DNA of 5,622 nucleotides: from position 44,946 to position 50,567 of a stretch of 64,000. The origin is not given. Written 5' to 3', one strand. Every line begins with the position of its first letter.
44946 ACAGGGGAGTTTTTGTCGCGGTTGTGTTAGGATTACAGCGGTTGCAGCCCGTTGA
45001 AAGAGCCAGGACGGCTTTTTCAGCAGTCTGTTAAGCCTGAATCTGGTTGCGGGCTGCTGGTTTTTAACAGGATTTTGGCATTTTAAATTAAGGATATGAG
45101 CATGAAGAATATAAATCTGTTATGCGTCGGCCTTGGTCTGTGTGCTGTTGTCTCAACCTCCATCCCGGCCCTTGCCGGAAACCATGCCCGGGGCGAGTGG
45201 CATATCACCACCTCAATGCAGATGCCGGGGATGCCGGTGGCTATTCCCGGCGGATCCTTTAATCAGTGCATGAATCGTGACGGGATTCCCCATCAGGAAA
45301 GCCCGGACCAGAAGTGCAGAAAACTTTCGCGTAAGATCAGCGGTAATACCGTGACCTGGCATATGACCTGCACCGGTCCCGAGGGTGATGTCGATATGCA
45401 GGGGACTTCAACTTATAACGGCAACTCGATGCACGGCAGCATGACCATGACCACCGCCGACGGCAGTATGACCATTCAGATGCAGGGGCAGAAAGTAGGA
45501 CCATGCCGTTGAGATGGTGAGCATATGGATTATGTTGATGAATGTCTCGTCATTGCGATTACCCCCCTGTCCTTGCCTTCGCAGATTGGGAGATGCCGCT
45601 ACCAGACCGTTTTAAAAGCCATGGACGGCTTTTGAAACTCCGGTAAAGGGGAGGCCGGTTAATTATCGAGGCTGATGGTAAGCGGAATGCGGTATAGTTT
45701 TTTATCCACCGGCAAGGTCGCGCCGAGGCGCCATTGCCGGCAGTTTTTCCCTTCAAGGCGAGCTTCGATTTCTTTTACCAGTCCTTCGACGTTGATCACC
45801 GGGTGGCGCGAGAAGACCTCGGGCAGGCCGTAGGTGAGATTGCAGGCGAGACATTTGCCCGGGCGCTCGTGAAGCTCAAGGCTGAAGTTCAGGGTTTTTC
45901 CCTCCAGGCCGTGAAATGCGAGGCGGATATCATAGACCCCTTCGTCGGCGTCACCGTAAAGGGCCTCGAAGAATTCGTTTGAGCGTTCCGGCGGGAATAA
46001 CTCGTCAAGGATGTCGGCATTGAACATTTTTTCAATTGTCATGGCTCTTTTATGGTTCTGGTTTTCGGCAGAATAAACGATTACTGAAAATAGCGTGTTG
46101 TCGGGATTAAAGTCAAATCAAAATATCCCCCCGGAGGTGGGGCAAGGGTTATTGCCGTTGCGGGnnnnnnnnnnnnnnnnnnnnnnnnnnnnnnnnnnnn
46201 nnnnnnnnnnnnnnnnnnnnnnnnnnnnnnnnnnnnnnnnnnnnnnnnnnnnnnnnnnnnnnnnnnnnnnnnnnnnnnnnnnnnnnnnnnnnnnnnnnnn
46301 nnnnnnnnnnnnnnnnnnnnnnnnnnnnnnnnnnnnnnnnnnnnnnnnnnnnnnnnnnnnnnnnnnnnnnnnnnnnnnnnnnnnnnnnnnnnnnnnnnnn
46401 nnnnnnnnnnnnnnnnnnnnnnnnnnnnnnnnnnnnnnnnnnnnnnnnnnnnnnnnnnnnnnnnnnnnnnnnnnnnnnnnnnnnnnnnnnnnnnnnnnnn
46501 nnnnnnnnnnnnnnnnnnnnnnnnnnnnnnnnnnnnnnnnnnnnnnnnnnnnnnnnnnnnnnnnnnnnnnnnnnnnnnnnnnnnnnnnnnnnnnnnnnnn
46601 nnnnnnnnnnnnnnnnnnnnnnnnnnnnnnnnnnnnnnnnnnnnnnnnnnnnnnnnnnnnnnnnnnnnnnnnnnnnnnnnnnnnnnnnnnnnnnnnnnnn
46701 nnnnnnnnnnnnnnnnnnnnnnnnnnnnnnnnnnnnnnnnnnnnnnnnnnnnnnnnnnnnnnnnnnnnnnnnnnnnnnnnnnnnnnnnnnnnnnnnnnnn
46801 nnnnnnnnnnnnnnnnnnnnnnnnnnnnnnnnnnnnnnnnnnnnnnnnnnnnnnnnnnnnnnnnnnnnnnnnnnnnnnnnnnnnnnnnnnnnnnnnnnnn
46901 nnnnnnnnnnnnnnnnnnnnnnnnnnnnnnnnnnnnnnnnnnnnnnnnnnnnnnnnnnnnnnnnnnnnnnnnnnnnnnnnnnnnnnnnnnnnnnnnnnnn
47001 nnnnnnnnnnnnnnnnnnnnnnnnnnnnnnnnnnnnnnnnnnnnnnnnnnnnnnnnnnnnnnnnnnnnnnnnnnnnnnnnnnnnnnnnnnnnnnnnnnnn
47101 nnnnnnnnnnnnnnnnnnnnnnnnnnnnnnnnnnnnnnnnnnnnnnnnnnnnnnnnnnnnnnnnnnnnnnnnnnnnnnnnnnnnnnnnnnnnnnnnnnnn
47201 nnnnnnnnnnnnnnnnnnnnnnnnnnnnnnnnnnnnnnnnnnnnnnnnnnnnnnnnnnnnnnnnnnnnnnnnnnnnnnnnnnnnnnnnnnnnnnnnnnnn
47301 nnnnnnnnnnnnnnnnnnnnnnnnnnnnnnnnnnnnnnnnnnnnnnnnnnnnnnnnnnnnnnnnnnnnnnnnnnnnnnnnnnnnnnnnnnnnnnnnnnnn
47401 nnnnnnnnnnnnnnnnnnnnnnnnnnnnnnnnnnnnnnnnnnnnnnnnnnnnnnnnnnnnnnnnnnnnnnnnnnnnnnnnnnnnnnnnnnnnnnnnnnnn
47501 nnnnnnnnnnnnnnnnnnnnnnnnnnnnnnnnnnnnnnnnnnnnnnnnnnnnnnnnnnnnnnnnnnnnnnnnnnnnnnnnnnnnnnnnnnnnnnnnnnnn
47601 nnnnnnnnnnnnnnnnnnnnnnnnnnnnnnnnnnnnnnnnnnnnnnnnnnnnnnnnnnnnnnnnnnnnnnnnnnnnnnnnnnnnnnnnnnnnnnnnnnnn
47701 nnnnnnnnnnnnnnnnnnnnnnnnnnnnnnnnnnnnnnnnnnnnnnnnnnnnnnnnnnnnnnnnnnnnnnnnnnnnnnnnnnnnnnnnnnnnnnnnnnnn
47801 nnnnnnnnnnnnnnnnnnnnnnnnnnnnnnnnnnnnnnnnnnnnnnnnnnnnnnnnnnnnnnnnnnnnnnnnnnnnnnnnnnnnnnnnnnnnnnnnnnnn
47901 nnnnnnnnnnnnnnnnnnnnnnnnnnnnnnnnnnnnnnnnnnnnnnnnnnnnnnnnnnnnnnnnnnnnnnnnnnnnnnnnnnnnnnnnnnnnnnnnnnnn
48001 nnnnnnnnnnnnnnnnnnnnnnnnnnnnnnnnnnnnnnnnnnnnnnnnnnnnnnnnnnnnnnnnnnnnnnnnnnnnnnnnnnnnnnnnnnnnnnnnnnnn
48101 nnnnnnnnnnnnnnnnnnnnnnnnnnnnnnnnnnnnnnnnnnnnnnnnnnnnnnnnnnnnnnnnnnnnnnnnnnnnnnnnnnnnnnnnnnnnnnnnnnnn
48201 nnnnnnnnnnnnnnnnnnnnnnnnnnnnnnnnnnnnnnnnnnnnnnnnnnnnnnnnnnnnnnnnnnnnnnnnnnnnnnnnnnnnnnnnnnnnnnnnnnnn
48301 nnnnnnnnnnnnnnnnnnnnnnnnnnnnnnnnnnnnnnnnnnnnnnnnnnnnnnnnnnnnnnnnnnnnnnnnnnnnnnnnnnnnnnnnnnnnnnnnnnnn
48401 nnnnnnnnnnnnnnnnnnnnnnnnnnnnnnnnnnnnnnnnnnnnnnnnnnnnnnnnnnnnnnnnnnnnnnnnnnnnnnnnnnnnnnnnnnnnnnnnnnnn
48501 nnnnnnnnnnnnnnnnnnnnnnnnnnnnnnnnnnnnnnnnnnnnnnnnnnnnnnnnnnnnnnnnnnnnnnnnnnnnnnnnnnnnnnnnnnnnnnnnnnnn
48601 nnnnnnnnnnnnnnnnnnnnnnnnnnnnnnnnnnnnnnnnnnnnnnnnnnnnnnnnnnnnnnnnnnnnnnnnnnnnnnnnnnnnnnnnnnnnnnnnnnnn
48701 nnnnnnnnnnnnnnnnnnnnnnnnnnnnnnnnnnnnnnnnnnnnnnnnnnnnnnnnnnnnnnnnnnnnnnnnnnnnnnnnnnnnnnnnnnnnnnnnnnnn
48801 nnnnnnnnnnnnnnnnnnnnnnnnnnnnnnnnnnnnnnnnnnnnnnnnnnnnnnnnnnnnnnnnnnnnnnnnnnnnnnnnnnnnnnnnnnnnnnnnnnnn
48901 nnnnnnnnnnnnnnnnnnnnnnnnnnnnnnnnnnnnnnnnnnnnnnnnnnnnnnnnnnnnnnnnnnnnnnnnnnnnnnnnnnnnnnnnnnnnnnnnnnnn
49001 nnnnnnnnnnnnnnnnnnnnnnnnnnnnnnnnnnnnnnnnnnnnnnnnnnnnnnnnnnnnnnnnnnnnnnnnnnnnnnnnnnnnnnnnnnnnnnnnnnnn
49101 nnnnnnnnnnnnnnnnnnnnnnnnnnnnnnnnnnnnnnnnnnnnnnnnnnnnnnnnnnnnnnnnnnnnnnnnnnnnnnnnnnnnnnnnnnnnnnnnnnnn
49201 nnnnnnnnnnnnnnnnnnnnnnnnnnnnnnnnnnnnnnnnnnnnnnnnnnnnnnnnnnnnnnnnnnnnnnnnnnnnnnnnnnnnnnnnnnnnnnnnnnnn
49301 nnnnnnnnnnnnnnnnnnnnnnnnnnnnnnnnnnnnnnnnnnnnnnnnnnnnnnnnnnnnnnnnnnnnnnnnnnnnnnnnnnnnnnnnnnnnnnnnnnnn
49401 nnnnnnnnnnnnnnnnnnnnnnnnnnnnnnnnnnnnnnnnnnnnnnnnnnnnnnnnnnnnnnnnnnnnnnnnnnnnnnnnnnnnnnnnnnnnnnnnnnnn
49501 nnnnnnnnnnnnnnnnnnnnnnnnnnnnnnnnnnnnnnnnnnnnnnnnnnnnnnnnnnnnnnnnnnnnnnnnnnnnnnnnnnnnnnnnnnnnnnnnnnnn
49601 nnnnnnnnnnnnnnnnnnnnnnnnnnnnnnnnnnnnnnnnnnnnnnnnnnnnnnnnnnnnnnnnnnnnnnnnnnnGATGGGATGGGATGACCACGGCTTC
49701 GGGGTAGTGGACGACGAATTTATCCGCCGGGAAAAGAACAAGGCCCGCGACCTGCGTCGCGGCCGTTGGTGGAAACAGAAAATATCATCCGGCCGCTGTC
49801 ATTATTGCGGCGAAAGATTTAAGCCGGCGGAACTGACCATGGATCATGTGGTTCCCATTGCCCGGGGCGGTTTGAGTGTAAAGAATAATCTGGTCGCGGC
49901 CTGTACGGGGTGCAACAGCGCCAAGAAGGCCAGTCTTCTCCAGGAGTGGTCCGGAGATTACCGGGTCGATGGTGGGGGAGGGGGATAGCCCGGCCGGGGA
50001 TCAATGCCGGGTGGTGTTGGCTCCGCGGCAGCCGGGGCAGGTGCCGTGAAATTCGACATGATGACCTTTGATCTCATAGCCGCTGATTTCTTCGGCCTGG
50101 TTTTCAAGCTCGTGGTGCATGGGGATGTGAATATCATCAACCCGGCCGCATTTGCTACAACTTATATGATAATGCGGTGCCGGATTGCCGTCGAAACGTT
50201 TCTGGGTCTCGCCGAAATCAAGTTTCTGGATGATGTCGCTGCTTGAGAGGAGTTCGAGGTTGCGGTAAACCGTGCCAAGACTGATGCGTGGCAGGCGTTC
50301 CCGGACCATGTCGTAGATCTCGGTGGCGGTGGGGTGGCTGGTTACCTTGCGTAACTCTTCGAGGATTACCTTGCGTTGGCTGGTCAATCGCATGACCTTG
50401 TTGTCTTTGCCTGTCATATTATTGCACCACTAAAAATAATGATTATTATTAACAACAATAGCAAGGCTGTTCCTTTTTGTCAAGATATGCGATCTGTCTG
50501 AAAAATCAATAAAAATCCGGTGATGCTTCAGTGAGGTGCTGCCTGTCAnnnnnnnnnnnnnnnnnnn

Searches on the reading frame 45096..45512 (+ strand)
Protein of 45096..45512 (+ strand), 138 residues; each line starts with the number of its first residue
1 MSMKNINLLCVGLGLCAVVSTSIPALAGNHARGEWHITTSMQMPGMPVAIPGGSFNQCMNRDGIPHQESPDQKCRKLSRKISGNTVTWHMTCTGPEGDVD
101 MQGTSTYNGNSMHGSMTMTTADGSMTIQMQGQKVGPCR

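Call 22: search_protein_families(library=pfam, proteins=[window:45096-45512:+])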
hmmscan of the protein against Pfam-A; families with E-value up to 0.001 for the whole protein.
window:45096-45512:+ (138 aa): 1 family
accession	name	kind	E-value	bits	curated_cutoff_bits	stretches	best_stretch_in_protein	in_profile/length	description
PF12276.13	DUF3617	-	2.6e-15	57.6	24.5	1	32-137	3-106/106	Protein of unknown function (DUF3617)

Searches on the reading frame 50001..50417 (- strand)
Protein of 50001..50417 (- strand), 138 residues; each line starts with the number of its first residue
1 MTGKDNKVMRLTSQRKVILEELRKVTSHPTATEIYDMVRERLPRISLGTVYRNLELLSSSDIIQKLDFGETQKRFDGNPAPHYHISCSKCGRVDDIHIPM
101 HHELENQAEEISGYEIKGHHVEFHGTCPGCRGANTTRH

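Call 24: search_protein_families(library=pfam, proteins=[window:50001-50417:-])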
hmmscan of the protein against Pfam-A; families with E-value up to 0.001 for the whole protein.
window:50001-50417:- (138 aa): 1 family
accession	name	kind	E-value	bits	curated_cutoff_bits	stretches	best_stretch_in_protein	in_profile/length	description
PF01475.25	FUR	-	1.2e-31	109.8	23.1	1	9-123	4-120/121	Ferric uptake regulator family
